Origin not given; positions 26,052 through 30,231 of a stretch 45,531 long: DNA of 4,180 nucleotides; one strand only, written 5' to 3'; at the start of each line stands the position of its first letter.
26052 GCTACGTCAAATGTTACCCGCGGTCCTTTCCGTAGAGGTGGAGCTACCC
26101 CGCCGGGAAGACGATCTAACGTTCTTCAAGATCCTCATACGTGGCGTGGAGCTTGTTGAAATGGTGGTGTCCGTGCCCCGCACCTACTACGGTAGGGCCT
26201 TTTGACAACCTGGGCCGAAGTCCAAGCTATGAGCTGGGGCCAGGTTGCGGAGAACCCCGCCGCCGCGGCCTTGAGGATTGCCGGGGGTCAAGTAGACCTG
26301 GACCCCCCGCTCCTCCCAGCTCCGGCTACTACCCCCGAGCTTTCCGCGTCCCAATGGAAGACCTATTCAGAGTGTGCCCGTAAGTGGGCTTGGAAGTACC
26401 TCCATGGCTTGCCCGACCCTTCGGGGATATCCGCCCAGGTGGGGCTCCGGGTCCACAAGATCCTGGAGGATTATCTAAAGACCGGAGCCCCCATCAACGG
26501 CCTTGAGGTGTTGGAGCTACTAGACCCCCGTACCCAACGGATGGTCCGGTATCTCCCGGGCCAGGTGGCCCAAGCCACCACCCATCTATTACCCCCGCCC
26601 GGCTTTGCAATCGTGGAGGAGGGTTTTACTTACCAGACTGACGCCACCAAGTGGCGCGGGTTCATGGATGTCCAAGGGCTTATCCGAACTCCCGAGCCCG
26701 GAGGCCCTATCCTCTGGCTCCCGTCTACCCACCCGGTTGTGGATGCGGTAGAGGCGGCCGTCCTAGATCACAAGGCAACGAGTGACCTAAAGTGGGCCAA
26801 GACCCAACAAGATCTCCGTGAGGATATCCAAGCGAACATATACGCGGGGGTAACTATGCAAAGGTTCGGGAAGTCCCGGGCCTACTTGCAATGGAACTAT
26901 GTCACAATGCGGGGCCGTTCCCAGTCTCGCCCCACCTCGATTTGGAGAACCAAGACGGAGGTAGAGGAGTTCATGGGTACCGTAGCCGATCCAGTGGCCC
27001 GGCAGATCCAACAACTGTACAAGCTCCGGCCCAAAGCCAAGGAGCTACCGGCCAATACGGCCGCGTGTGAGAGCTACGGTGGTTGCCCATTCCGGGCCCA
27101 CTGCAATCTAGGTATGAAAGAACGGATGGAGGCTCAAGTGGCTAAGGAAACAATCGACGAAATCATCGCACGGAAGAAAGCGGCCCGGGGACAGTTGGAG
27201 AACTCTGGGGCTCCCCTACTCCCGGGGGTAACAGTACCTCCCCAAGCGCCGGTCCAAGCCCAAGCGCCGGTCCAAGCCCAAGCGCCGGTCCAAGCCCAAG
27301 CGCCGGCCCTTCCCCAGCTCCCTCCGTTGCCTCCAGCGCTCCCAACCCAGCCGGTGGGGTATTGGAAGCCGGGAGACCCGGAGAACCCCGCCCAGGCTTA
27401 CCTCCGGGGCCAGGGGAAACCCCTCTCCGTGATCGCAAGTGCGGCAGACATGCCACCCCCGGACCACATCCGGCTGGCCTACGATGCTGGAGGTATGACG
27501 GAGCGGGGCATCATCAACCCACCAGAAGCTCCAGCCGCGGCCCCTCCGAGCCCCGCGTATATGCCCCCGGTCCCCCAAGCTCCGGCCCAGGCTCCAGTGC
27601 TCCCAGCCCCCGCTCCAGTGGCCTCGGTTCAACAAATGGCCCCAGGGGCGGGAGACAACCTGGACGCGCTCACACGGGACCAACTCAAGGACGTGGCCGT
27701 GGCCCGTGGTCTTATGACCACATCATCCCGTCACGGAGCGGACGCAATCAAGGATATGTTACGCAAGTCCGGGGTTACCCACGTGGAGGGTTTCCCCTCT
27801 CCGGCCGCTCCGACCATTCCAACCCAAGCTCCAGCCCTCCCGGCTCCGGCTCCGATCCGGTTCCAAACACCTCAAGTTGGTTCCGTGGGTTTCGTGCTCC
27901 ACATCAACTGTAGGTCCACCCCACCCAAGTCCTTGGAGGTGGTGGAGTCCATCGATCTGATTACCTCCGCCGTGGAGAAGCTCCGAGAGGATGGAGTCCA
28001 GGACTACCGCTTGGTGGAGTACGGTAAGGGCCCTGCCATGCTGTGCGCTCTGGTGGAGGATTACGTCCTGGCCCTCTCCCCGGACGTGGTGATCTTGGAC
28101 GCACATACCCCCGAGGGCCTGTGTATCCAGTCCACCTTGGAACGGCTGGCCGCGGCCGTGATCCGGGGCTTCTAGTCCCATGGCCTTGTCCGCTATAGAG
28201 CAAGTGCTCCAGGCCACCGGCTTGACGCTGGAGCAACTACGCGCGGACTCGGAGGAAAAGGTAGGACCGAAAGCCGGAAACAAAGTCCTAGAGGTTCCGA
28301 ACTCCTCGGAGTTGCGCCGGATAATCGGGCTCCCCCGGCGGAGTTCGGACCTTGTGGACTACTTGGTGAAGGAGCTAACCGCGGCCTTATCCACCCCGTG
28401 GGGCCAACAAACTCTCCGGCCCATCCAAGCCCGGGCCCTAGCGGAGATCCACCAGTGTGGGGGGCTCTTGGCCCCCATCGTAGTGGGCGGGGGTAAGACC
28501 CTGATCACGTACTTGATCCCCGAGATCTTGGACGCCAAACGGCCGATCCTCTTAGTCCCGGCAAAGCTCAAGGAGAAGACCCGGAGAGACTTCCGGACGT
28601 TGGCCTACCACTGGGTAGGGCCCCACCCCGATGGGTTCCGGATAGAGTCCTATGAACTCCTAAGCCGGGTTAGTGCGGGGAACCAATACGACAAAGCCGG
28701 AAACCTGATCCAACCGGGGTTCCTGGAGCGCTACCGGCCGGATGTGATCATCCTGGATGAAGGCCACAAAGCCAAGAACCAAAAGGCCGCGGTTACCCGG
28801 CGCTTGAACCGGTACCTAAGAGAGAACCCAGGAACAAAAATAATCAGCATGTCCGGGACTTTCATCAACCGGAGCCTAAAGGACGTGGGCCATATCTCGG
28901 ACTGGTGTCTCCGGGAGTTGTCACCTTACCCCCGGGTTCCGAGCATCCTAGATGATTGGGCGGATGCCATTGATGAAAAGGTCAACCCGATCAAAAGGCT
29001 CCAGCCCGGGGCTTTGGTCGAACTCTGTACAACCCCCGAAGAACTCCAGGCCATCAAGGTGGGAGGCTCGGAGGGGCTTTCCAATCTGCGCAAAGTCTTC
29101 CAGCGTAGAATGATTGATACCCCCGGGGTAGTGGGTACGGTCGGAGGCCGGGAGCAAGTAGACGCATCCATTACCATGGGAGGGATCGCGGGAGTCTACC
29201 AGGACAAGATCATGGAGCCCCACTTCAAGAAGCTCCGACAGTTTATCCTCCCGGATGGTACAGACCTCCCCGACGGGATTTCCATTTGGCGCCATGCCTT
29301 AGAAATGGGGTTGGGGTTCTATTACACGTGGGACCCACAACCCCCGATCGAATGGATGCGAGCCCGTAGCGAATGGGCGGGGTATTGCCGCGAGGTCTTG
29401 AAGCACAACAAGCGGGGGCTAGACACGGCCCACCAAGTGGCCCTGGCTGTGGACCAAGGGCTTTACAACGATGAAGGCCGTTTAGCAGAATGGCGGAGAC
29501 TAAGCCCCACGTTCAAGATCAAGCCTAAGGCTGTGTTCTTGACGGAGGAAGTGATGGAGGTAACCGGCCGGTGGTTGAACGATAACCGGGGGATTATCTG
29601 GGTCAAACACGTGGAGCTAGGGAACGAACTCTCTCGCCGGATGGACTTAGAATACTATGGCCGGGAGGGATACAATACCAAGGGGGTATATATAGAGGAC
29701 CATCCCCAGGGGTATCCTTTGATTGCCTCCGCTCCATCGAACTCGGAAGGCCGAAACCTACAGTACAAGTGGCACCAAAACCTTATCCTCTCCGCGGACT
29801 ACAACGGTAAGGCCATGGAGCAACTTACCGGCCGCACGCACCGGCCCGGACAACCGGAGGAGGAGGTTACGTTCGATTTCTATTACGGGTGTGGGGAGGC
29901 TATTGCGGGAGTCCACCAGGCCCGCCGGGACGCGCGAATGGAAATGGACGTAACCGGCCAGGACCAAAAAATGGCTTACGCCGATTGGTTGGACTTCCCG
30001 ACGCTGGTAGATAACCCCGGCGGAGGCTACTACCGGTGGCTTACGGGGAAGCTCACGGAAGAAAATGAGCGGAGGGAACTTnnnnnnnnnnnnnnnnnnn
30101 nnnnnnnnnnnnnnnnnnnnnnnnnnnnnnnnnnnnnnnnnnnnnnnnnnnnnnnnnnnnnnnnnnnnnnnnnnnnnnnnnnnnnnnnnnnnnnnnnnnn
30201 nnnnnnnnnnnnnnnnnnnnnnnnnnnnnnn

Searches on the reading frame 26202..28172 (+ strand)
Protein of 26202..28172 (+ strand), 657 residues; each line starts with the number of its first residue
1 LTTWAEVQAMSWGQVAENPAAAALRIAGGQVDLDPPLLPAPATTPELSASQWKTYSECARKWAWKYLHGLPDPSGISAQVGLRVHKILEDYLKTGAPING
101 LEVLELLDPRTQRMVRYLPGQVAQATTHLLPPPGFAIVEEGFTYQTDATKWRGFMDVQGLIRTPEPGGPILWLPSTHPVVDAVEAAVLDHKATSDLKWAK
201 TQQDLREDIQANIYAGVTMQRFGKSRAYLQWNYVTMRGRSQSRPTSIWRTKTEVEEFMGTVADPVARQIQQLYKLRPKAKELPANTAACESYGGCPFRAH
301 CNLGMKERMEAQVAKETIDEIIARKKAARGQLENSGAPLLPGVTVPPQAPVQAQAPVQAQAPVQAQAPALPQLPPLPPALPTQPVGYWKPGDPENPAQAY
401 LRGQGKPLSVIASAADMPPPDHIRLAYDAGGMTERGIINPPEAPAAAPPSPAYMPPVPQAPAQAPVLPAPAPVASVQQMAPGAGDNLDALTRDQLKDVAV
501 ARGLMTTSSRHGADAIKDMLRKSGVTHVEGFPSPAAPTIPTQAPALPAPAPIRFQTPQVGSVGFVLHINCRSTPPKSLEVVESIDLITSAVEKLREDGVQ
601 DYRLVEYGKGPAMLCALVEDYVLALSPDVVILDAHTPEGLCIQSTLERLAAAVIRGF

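Call 10: search_protein_families(library=pfam, proteins=[window:26202-28172:+], max_evalue=0.001)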
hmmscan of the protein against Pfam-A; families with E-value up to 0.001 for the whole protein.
window:26202-28172:+ (657 aa): 1 family
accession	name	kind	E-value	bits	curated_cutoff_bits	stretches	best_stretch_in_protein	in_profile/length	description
PF12705.13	PDDEXK_1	-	3.4e-13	50.5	22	1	46-107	1-64/247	PD-(D/E)XK nuclease superfamily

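Call 42: search_protein_families(library=phrogs, proteins=[window:26202-28172:+], max_evalue=0.001)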
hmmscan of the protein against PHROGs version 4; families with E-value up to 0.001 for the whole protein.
window:26202-28172:+ (657 aa): 2 families
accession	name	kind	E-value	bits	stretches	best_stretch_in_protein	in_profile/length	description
phrog_69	-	DNA, RNA and nucleotide metabolism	2.2e-13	51.1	1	45-326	88-358/501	exonuclease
phrog_1218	-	DNA, RNA and nucleotide metabolism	5.4e-08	33.5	1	44-94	7-59/364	exonuclease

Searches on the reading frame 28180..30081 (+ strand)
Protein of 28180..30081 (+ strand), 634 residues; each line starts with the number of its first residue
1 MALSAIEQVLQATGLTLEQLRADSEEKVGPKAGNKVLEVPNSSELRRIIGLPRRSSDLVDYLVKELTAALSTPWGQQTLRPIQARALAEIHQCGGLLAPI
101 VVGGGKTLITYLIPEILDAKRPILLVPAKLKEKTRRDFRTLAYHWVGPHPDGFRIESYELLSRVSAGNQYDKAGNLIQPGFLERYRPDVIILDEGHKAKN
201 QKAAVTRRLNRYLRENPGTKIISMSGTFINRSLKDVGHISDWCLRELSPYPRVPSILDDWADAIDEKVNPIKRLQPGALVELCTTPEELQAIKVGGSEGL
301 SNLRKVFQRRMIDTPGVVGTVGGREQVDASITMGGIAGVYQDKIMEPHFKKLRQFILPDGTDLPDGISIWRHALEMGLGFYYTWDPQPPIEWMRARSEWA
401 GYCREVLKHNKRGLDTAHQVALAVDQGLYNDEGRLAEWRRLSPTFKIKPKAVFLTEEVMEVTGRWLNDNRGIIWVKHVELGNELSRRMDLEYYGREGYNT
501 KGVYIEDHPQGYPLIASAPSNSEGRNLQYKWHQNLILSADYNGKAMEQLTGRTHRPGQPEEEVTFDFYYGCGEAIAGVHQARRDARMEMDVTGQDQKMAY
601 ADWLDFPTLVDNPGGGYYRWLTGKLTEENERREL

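Call 10: search_protein_families(library=pfam, proteins=[window:28180-30081:+], max_evalue=0.001)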
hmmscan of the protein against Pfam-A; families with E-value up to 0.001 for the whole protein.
window:28180-30081:+ (634 aa): 2 families
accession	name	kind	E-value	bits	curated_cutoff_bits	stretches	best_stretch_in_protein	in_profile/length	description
PF00270.35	DEAD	-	6.7e-05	23.1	26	1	80-235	1-166/167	DEAD/DEAH box helicase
PF04851.21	ResIII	-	0.00031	21.1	22.5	0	78-228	3-162/164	Type III restriction enzyme, res subunit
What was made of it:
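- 28180..30084 (+): Upstream neighbour: SF2 (DEAD/ResIII-like) helicase, 634 aa. It is a conserved left-hand partner of the gene. Pfam DEAD E=6.7e-5 and ResIII E=3e-4, both below the gathering score (call 10).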

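Call 42: search_protein_families(library=phrogs, proteins=[window:28180-30081:+], max_evalue=0.001)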
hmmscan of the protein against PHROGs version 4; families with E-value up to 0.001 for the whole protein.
window:28180-30081:+ (634 aa): 2 families
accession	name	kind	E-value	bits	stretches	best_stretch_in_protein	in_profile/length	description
phrog_62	-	DNA, RNA and nucleotide metabolism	1.8e-11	43.2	1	78-239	696-860/1881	DNA helicase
phrog_16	-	DNA, RNA and nucleotide metabolism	0.00036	19.8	0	78-228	272-416/986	DNA helicase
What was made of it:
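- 28180..30084 (+): PHROG 62 'DNA helicase' (call 42).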

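Call 48: search_dna_similar(query=window:28180-30081:+, collection=phages, mode=protein, max_evalue=0.00001, max_rows=25)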
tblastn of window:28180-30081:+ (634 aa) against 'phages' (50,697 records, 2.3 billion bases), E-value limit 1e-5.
Records with a match: 1; places in all: 1; records where one place covers at least 80% of the query: 1.
Best place of each record, by identity: <60% 1.
By first word of the organism name: Caudoviricetes 1.
By host as written in the record: - 1.
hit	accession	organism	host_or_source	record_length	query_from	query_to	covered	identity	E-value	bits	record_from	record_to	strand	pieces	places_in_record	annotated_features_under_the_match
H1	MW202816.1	Caudoviricetes sp.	Manatee Spring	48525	37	598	89%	26.7%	1e-37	156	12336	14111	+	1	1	ATP dependent chromatin remodeling protein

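Call 49: get_annotated_region(hit=H1, flank=9000)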
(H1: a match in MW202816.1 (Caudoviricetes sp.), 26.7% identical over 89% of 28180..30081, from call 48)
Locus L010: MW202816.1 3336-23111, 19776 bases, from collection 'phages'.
description: Myoviridae sp. isolate ctsHD2, complete genome.
organism: Caudoviricetes sp. (NCBI taxid 2832643)
taxonomy: Viruses; Duplodnaviria; Heunggongvirae; Uroviricota; Caudoviricetes
host: -; source: Manatee Spring; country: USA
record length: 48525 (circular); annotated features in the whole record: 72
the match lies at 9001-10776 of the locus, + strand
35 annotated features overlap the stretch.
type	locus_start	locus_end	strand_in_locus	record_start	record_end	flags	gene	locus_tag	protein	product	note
CDS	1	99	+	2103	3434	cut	-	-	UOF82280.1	pectate lyase involved in the degradation: msE.0A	-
CDS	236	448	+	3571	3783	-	-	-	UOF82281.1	hypothetical protein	-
CDS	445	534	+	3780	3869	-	-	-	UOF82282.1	hypothetical protein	-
CDS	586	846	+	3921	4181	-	-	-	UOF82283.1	hypothetical protein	-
CDS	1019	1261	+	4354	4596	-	-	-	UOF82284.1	hypothetical protein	-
CDS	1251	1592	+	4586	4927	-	-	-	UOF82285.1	hypothetical protein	-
CDS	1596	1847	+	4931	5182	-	-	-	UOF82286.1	hypothetical protein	-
CDS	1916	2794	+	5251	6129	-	-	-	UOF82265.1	thymidylate synthase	-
CDS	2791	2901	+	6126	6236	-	-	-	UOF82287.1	hypothetical protein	-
CDS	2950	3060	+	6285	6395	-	-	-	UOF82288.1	hypothetical protein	-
CDS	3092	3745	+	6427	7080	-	-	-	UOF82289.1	peptidase family C4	-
CDS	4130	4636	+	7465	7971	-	-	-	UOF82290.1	hypothetical protein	-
CDS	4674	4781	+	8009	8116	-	-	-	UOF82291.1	hypothetical protein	-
CDS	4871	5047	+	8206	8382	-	-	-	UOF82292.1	hypothetical protein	-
CDS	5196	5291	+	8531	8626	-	-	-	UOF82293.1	hypothetical protein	-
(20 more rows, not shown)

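Call 75: search_solved_structures(query=window:28180-30081:+, max_evalue=0.1)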
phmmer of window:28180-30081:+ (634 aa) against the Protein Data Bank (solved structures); distinct sequences matched with E-value up to 0.1: 0.
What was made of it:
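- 28180..30084 (+): No PDB sequence hit (call 75).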
